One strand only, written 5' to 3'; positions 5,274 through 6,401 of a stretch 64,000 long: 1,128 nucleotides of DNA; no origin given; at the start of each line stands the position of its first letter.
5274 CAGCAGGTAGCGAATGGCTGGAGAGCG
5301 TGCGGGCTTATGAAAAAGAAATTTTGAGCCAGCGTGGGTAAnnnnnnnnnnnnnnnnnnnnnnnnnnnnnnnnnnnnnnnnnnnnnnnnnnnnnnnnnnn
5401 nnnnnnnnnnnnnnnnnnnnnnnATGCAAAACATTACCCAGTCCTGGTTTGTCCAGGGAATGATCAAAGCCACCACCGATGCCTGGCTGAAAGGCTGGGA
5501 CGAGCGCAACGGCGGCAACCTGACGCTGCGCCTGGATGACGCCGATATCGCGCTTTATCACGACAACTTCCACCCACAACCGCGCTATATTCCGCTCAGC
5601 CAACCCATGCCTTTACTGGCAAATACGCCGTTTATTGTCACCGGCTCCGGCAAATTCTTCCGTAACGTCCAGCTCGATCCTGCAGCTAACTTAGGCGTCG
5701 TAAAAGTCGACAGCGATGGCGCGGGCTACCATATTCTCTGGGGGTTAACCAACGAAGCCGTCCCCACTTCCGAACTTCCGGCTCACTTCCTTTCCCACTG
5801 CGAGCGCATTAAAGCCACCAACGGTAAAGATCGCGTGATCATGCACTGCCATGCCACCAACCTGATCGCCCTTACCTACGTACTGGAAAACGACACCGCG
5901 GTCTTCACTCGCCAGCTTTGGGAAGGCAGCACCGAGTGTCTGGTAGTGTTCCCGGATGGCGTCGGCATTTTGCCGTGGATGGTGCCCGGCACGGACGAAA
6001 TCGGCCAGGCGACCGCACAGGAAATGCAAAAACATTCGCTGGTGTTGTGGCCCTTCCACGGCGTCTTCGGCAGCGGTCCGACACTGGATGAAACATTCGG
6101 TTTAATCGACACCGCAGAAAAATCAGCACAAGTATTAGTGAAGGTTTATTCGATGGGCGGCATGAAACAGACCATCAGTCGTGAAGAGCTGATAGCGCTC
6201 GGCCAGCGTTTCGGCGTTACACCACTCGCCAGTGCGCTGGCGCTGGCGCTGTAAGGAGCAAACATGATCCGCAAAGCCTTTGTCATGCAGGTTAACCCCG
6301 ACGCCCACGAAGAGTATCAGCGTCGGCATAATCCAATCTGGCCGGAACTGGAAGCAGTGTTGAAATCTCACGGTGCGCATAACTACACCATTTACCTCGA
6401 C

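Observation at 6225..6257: Hexanucleotide (GCGCTG)x3 tandem repeat at the 3' end of rhaD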

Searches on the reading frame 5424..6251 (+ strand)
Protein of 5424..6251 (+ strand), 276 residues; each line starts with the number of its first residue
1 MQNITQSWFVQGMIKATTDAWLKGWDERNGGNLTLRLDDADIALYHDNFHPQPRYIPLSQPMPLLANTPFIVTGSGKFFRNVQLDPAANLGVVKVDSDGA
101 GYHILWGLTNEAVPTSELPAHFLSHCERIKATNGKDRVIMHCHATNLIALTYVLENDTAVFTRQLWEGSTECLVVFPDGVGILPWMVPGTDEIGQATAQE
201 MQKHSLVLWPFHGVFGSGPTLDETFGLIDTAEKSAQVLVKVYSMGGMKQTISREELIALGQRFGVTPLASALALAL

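Call 25: search_solved_structures(query=window:5424-6251:+, show_alignments=1)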
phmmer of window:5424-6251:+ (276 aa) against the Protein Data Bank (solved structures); distinct sequences matched with E-value up to 0.001: 13.
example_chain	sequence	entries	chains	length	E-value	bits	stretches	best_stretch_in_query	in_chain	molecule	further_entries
1gt7_A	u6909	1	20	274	1.5e-187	624.6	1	1-274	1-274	RHAMNULOSE-1-PHOSPHATE ALDOLASE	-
1ojr_A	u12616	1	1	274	1.1e-186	621.8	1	1-274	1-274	RHAMNULOSE-1-PHOSPHATE ALDOLASE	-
2v29_A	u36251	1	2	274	2.3e-186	620.7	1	1-274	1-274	RHAMNULOSE-1-PHOSPHATE ALDOLASE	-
2uyv_A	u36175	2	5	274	7.2e-186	619.1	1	1-274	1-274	RHAMNULOSE-1-PHOSPHATE ALDOLASE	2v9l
2uyu_A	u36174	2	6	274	7.2e-186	619.1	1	1-274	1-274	RHAMNULOSE-1-PHOSPHATE ALDOLASE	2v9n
2v9e_A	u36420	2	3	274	3.6e-185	616.8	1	1-274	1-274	RHAMNULOSE-1-PHOSPHATE ALDOLASE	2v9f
2v9m_A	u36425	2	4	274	4.9e-185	616.3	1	1-274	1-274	RHAMNULOSE-1-PHOSPHATE ALDOLASE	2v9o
2v9g_A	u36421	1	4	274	5.4e-185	616.2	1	1-274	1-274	RHAMNULOSE-1-PHOSPHATE ALDOLASE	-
2v9i_A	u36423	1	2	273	5.4e-185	616.2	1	1-273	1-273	RHAMNULOSE-1-PHOSPHATE ALDOLASE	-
9dgh_A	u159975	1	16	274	4.8e-184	613.1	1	1-274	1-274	Rhamnulose-1-phosphate aldolase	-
2v2a_A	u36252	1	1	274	5.3e-184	612.9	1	1-274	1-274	RHAMNULOSE-1-PHOSPHATE ALDOLASE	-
2v2b_A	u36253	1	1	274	2.7e-183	610.6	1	1-274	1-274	RHAMNULOSE-1-PHOSPHATE ALDOLASE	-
1pvt_A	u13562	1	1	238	6.3e-22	81.2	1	22-246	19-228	sugar-phosphate aldolase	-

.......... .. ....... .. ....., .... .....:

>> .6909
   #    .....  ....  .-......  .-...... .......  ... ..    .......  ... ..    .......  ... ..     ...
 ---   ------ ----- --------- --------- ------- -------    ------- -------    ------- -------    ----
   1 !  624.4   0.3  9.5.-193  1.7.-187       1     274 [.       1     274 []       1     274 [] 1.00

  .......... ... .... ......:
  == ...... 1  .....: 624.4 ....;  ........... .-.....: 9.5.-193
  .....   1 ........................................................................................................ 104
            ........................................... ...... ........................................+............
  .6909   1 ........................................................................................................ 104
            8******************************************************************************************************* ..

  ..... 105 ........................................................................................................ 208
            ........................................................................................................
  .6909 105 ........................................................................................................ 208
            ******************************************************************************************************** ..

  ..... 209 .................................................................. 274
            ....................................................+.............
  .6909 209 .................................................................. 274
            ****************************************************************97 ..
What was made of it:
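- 5424..6254 (+): rhaD, encoding rhamnulose-1-phosphate aldolase (class II aldolase), 276 aa. It differs from K-12 RhaD by 4 substitutions (P44L, Q51P, I92V, K261Q) and a C-terminal Ala-Leu insertion. PDB RhuA 1gt7 matches at E = 1.5e-187 over residues 1-274 (call 25).
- On RhaD (class II aldolase, Pfam PF00596 Aldolase_II): E = 1.5e-187 to 1gt7 over residues 1-274 (call 25).
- Checked: Eleven of the 12 PDB RhuA sequences are 274 aa (the other, 2v9i, is 273 aa), and the one whose alignment was printed (1gt7) ends SALAL (call 25).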

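Call 29: find_homologous_proteins(query=window:5424-6251:+, max_evalue=1e-60)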
Query window:5424-6251:+ (276 aa): 4672 proteins with E <= 1e-60 among 8000 candidates; the best 120 are listed.
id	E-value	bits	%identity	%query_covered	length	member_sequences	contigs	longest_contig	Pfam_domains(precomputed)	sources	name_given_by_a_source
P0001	1.8e-182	623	99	99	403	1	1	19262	PF00596.28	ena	-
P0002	4.3e-181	618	98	99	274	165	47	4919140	PF00596.28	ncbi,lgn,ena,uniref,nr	ncbi:rhamnulose-1-phosphate aldolase [Escherichia coli]|uniref:rhamnulose-1-phosphate aldolase n=1 T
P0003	4.5e-181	618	97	99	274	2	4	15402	PF00596.28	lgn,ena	-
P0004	1.5e-173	593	96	99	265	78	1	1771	PF00596.28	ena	-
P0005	1.3e-169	581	91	99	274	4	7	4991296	PF00596.28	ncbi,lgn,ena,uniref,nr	ncbi:rhamnulose-1-phosphate aldolase [Citrobacter youngae]|uniref:rhamnulose-1-phosphate aldolase n=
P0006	2.4e-169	580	91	99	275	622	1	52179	PF00596.28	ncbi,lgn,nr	ncbi:TPA_asm: rhamnulose-1-phosphate aldolase [Salmonella enterica subsp. enterica]|nr:rhamnulose-1-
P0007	4.4e-169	579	91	99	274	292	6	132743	PF00596.28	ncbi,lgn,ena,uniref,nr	ncbi:TPA: rhamnulose-1-phosphate aldolase [Citrobacter freundii]|uniref:rhamnulose-1-phosphate aldol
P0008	2.2e-168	577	91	99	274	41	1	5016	PF00596.28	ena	-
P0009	5.3e-168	575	90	99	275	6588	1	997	PF00596.28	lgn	-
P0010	6.5e-168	575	92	99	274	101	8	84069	PF00596.28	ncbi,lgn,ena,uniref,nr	ncbi:rhamnulose-1-phosphate aldolase [Klebsiella aerogenes]|uniref:rhamnulose-1-phosphate aldolase n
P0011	2.7e-166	570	90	99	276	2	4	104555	PF00596.28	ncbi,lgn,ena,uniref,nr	ncbi:rhamnulose-1-phosphate aldolase [Pluralibacter gergoviae]|uniref:rhamnulose-1-phosphate aldolas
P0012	6.9e-166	568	90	99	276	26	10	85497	PF00596.28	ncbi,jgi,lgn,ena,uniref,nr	ncbi:rhamnulose-1-phosphate aldolase [Pluralibacter gergoviae]|uniref:rhamnulose-1-phosphate aldolas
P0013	1.5e-164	564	90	97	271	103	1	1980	PF00596.28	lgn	-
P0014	3.5e-164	563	88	99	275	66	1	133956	PF00596.28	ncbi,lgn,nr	ncbi:rhamnulose-1-phosphate aldolase [Salmonella enterica]|nr:rhamnulose-1-phosphate aldolase [Salmo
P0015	4.4e-163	559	88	100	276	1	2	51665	PF00596.28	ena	-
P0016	4.4e-163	559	87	100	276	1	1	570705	PF00596.28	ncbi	-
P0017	6.1e-163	559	87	100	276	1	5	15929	PF00596.28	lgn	-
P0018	1.1e-162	558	87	99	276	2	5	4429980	PF00596.28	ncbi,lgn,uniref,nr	ncbi:rhamnulose-1-phosphate aldolase [Enterobacter sp. SA187]|uniref:rhamnulose-1-phosphate aldolase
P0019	3.9e-162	556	88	99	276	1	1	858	PF00596.28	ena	-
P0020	3.9e-162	556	88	99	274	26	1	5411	PF00596.28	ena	-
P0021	1.3e-161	554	96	92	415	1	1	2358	PF00596.28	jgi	-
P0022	1.4e-161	554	87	99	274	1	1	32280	PF00596.28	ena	-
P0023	1.7e-161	554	98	89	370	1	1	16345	PF00596.28,PF00664.29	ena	-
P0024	5.1e-161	552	90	96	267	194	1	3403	PF00596.28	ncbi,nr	ncbi:MAG: rhamnulose-1-phosphate aldolase, partial [Enterobacter hormaechei]|nr:rhamnulose-1-phospha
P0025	7.2e-161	552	88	99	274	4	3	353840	PF00596.28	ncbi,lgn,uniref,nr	ncbi:rhamnulose-1-phosphate aldolase [Atlantibacter hermannii]|uniref:rhamnulose-1-phosphate aldolas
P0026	7.4e-161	552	85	99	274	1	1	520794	PF00596.28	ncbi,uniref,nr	ncbi:rhamnulose-1-phosphate aldolase [Entomohabitans teleogrylli]|uniref:rhamnulose-1-phosphate aldo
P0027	3.3e-160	550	85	99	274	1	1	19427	PF00596.28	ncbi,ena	-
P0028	8.1e-160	548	99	86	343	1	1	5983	PF00596.28,PF05336.20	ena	-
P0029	1.5e-159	548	87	99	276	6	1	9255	PF00596.28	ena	-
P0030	8.6e-159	545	86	99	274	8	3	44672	PF00596.28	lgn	-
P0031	9.1e-159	545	87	99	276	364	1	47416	PF00596.28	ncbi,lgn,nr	ncbi:rhamnulose-1-phosphate aldolase [Klebsiella pneumoniae]|nr:rhamnulose-1-phosphate aldolase [Kle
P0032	2.7e-158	543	86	99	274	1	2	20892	PF00596.28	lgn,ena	-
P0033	2.8e-158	543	86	99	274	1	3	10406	PF00596.28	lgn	-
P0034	4.3e-158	543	86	99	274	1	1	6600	PF00596.28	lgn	-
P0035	1.0e-157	542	86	99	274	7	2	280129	PF00596.28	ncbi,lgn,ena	-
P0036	1.1e-157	541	85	99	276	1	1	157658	PF00596.28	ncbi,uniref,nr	ncbi:rhamnulose-1-phosphate aldolase [uncultured Cedecea sp.]|uniref:rhamnulose-1-phosphate aldolase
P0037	8.0e-157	539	85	99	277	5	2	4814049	PF00596.28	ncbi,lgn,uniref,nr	ncbi:rhamnulose-1-phosphate aldolase [[Enterobacter] lignolyticus SCF1]|uniref:Rhamnulose-1-phosphat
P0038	8.3e-157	539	86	99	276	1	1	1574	PF00596.28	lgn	-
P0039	8.4e-157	539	85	99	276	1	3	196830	PF00596.28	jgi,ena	-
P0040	4.7e-156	536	98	86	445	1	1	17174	PF06134.18,PF00596.28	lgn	-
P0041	1.5e-155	534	85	99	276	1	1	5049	PF00596.28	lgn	-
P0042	1.8e-155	534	85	99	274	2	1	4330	PF00596.28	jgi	jgi:rhamnulose-1-phosphate aldolase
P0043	4.0e-155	533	85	99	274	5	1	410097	PF00596.28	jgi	jgi:rhamnulose-1-phosphate aldolase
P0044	1.5e-154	531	84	99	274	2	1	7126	PF00596.28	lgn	-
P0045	1.6e-154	531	85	99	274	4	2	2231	PF00596.28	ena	-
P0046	2.2e-154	531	84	99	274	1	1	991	PF00596.28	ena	-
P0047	2.2e-154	531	85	99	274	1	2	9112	PF00596.28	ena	-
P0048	2.5e-154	530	84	99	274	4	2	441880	PF00596.28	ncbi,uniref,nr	ncbi:rhamnulose-1-phosphate aldolase [Buttiauxella brennerae]|uniref:rhamnulose-1-phosphate aldolase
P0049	3.0e-154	530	85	99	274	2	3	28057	PF00596.28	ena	-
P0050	3.1e-154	530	84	99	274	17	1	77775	PF00596.28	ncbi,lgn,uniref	ncbi:rhamnulose-1-phosphate aldolase [Buttiauxella sp.]|uniref:rhamnulose-1-phosphate aldolase n=1 T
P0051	3.1e-154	530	85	99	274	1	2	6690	PF00596.28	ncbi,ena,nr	ncbi:MAG TPA: rhamnulose-1-phosphate aldolase [Buttiauxella sp.]|nr:rhamnulose-1-phosphate aldolase 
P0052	4.2e-154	530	85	99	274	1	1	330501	PF00596.28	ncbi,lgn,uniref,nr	ncbi:rhamnulose-1-phosphate aldolase [Buttiauxella sp. S04-F03]|uniref:rhamnulose-1-phosphate aldola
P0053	4.4e-154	530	84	99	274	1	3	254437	PF00596.28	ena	-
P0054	6.2e-154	529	84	99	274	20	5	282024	PF00596.28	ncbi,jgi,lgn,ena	jgi:rhamnulose-1-phosphate aldolase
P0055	8.4e-154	529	84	99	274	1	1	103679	PF00596.28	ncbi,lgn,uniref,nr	ncbi:rhamnulose-1-phosphate aldolase [Buttiauxella izardii]|uniref:Rhamnulose-1-phosphate aldolase n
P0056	9.0e-154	529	84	99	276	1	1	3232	PF00596.28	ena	-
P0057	1.1e-153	528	84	99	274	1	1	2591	PF00596.28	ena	-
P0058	1.1e-153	528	83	99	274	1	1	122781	PF00596.28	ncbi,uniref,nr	ncbi:rhamnulose-1-phosphate aldolase [Shimwellia pseudoproteus]|uniref:rhamnulose-1-phosphate aldola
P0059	1.2e-153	528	84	99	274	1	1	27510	PF00596.28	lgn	-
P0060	1.5e-153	528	84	99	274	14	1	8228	PF00596.28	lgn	-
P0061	4.4e-153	526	84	99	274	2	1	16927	PF00596.28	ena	-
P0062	4.9e-153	526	83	99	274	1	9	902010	PF00596.28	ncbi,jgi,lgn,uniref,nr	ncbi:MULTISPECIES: rhamnulose-1-phosphate aldolase [Tenebrionibacter/Tenebrionicola group]|jgi:rhamn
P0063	5.6e-153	526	84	99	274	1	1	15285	PF00596.28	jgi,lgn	jgi:rhamnulose-1-phosphate aldolase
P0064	7.1e-153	526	83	99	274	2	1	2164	PF00596.28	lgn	-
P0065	1.0e-152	525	84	99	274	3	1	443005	PF00596.28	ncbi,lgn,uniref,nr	ncbi:rhamnulose-1-phosphate aldolase [Buttiauxella sp. A111]|uniref:rhamnulose-1-phosphate aldolase 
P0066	1.1e-152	525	83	99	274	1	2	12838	PF00596.28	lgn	-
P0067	1.6e-152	525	83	99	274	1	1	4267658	PF00596.28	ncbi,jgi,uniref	ncbi:rhamnulose-1-phosphate aldolase [Dryocola sp. BD586]|jgi:rhamnulose-1-phosphate aldolase|uniref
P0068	1.9e-152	524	83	99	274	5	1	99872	PF00596.28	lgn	-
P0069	2.0e-152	524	84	99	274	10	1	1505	PF00596.28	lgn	-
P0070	3.6e-152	523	84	99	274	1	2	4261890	PF00596.28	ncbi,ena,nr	ncbi:rhamnulose-1-phosphate aldolase [Salmonella enterica subsp. enterica serovar Choleraesuis]|nr:r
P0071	4.7e-152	523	82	99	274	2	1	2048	PF00596.28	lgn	-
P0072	5.1e-152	523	84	99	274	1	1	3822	PF00596.28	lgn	-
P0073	5.2e-152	523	82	99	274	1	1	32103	PF00596.28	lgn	-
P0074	5.2e-152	523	84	99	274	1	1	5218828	PF00596.28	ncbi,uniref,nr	ncbi:rhamnulose-1-phosphate aldolase [Buttiauxella selenatireducens]|uniref:Rhamnulose-1-phosphate a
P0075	5.6e-152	523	83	99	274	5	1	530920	PF00596.28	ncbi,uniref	ncbi:rhamnulose-1-phosphate aldolase [Brenneria goodwinii]|uniref:rhamnulose-1-phosphate aldolase n=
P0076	2.6e-151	521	82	99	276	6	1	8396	PF00596.28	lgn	-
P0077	7.5e-149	512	84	99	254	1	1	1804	PF00596.28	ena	-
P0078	1.4e-147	508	79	99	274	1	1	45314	PF00596.28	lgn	-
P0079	5.1e-146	503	83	99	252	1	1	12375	PF00596.28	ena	-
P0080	2.3e-145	501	84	99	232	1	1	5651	PF00596.28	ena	-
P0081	3.3e-145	501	90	87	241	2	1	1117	PF00596.28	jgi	jgi:rhamnulose-1-phosphate aldolase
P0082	3.9e-145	500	80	99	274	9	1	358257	PF00596.28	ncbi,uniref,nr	ncbi:rhamnulose-1-phosphate aldolase [Brenneria populi subsp. brevivirga]|uniref:rhamnulose-1-phosph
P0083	4.4e-144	497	84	95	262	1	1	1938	PF00596.28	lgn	-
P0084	8.0e-144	496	83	96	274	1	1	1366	PF00596.28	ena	-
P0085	9.5e-144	496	82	99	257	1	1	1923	PF00596.28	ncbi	-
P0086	2.0e-139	482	78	99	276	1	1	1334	PF00596.28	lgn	-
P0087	6.2e-137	473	76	99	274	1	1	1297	PF00596.28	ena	-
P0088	1.4e-136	472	75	99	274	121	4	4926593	PF00596.28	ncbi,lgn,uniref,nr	ncbi:rhamnulose-1-phosphate aldolase [Pectobacterium carotovorum subsp. carotovorum]|uniref:rhamnulo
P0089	3.0e-134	465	96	75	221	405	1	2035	PF00596.28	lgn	-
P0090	5.6e-134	464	74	99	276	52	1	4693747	PF00596.28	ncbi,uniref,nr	ncbi:rhamnulose-1-phosphate aldolase [Dickeya oryzae]|uniref:rhamnulose-1-phosphate aldolase n=1 Tax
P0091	9.7e-134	463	73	99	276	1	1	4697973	PF00596.28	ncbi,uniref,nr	ncbi:rhamnulose-1-phosphate aldolase [Dickeya zeae]|uniref:rhamnulose-1-phosphate aldolase n=1 Tax=D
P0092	3.8e-133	461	73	100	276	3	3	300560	PF00596.28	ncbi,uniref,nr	ncbi:rhamnulose-1-phosphate aldolase [Brenneria tiliae]|uniref:Rhamnulose-1-phosphate aldolase n=1 T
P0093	7.7e-133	460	98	74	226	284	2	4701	PF00596.28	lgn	-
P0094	1.2e-132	459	72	99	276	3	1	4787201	PF00596.28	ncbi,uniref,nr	ncbi:rhamnulose-1-phosphate aldolase [Dickeya zeae]|uniref:rhamnulose-1-phosphate aldolase n=1 Tax=D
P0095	1.4e-132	459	73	99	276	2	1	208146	PF00596.28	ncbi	-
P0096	5.1e-132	457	74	99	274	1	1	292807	PF00596.28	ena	-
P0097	6.5e-132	457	72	99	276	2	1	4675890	PF00596.28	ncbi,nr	ncbi:rhamnulose-1-phosphate aldolase [Dickeya zeae]|nr:rhamnulose-1-phosphate aldolase [Dickeya zeae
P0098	2.1e-131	455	77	99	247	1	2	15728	PF00596.28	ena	-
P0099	2.3e-131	455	73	99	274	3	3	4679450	PF00596.28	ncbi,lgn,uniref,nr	ncbi:rhamnulose-1-phosphate aldolase [Musicola paradisiaca]|uniref:Rhamnulose-1-phosphate aldolase n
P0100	2.4e-131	455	76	99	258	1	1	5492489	PF00596.28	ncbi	ncbi:rhamnulose-1-phosphate aldolase [Klebsiella pneumoniae]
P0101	4.1e-131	454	72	99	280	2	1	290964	PF00596.28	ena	-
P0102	5.1e-131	454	72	99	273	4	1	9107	PF00596.28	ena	-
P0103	8.0e-130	450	72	99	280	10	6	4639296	PF00596.28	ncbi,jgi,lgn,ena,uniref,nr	ncbi:rhamnulose-1-phosphate aldolase [Rouxiella chamberiensis]|uniref:Rhamnulose-1-phosphate aldolas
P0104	1.0e-129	450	76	99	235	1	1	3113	PF00596.28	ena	-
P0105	1.3e-129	449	78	95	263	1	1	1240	PF00596.28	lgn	-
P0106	1.4e-129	449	76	99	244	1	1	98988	PF00596.28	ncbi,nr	ncbi:MAG: rhamnulose-1-phosphate aldolase [Klebsiella pneumoniae]|nr:rhamnulose-1-phosphate aldolase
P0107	1.6e-129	449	71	99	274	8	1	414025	PF00596.28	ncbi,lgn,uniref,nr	ncbi:rhamnulose-1-phosphate aldolase [Enterobacter sp. Cy-643]|uniref:rhamnulose-1-phosphate aldolas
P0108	2.7e-129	448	71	99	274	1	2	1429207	PF00596.28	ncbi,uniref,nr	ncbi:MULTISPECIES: rhamnulose-1-phosphate aldolase [unclassified Brenneria]|uniref:rhamnulose-1-phos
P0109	5.7e-129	447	71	99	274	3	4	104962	PF00596.28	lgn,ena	-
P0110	8.8e-129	447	72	99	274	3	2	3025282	PF00596.28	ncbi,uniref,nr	ncbi:rhamnulose-1-phosphate aldolase [Limnobaculum xujianqingii]|uniref:rhamnulose-1-phosphate aldol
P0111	1.2e-128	446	71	99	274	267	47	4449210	PF00596.28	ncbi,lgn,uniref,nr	ncbi:rhamnulose-1-phosphate aldolase [Cronobacter dublinensis]|uniref:Rhamnulose-1-phosphate aldolas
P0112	1.4e-128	446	71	99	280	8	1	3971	PF00596.28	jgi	jgi:rhamnulose-1-phosphate aldolase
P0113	1.8e-128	446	70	99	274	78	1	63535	PF00596.28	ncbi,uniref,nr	ncbi:rhamnulose-1-phosphate aldolase [Cronobacter malonaticus]|uniref:rhamnulose-1-phosphate aldolas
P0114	2.8e-128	445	71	99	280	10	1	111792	PF00596.28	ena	-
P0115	4.3e-128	444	71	99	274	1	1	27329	PF00596.28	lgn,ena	-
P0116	6.1e-128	444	71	99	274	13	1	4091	PF00596.28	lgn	-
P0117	7.0e-128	444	70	99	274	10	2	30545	PF00596.28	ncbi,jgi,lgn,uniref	ncbi:MAG: rhamnulose-1-phosphate aldolase [Gibbsiella quercinecans]|uniref:rhamnulose-1-phosphate al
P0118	7.6e-128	444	69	99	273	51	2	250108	PF00596.28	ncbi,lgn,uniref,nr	ncbi:rhamnulose-1-phosphate aldolase [Providencia sp. PROV257]|uniref:rhamnulose-1-phosphate aldolas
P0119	8.5e-128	443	71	99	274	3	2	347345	PF00596.28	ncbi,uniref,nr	ncbi:rhamnulose-1-phosphate aldolase [Budviciaceae bacterium BWR-B9]|uniref:Rhamnulose-1-phosphate a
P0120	1.0e-127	443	70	97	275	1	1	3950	PF00596.28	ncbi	-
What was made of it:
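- On RhaD (class II aldolase, Pfam PF00596 Aldolase_II): Homologues carry PF00596 (call 29).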

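Call 31: list_cluster_members(proteins=[window:5424-6251:+, L005:702-1529:+, L007:703-1518:+, L004:2325-3146:+])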
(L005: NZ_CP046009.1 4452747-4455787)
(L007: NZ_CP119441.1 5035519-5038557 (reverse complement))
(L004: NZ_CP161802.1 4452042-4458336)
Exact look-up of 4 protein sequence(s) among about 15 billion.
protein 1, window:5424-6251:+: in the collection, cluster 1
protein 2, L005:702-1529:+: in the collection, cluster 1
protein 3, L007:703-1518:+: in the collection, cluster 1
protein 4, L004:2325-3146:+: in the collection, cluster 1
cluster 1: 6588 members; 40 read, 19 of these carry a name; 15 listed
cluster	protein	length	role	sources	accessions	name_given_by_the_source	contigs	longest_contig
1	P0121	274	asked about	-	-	rhamnulose-1-phosphate aldolase [Escherichia coli] | rhamnulose-1-phosphate aldolase | Rhamnulose-1-phosphate aldolase n=25 Tax=Bacteria TaxID=2 RepID=RHAD_ECOLI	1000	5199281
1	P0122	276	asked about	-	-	rhamnulose-1-phosphate aldolase [Escherichia coli]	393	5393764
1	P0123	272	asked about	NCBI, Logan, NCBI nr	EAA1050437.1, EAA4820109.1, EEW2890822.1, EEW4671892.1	rhamnulose-1-phosphate aldolase [Escherichia coli]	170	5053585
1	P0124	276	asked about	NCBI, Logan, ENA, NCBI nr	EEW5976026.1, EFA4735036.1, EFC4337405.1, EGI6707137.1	rhamnulose-1-phosphate aldolase [Escherichia coli]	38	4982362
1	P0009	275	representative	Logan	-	-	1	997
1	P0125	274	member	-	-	rhamnulose-1-phosphate aldolase [Escherichia coli] | rhamnulose-1-phosphate aldolase n=1 Tax=Escherichia TaxID=561 RepID=UPI00095FE7A1 | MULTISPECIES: rhamnulose-1-phosphate aldolase [Escherichia]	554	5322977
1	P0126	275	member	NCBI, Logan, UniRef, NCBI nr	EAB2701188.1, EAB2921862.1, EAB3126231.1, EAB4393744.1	rhamnulose-1-phosphate aldolase [Salmonella enterica] | Rhamnulose-1-phosphate aldolase n=1 Tax=Salmonella enterica TaxID=28901 ...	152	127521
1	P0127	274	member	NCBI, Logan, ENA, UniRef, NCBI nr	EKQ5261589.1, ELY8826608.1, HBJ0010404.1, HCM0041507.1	rhamnulose-1-phosphate aldolase [Escherichia coli] | rhamnulose-1-phosphate aldolase n=1 Tax=Escherichia coli TaxID=562 RepID=UPI000BE5DA17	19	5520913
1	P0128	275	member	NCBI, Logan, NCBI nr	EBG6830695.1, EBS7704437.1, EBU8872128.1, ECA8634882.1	rhamnulose-1-phosphate aldolase [Salmonella enterica]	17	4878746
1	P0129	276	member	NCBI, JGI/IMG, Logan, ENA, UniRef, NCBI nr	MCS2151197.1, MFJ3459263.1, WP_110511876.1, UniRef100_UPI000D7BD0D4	rhamnulose-1-phosphate aldolase [Scandinavium goeteborgense] | rhamnulose-1-phosphate aldolase | rhamnulose-1-phosphate aldolase n=1 Tax=Scandinavium goeteborgense TaxID=1851514 ...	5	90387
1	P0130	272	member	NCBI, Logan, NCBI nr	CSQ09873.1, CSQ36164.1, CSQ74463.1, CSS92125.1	rhamnulose-1-phosphate aldolase [Shigella sonnei]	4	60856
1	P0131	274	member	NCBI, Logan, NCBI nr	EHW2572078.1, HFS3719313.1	rhamnulose-1-phosphate aldolase [Escherichia coli]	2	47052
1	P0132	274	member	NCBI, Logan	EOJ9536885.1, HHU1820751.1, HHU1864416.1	TPA: rhamnulose-1-phosphate aldolase [Escherichia coli]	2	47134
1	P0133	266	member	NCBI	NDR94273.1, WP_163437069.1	rhamnulose-1-phosphate aldolase, partial [Escherichia coli]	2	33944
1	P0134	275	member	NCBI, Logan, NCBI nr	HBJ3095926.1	TPA: rhamnulose-1-phosphate aldolase [Salmonella enterica subsp. enterica serovar ... | rhamnulose-1-phosphate aldolase [Salmonella enterica subsp. enterica serovar Typhimurium]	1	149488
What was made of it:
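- Checked: The RHAD_ECOLI sequence is 274 aa (call 31).
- The 3-unit allele persists in a sampled lineage (call 31). The exact 276-aa protein is on 393 contigs from several sources (call 31).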
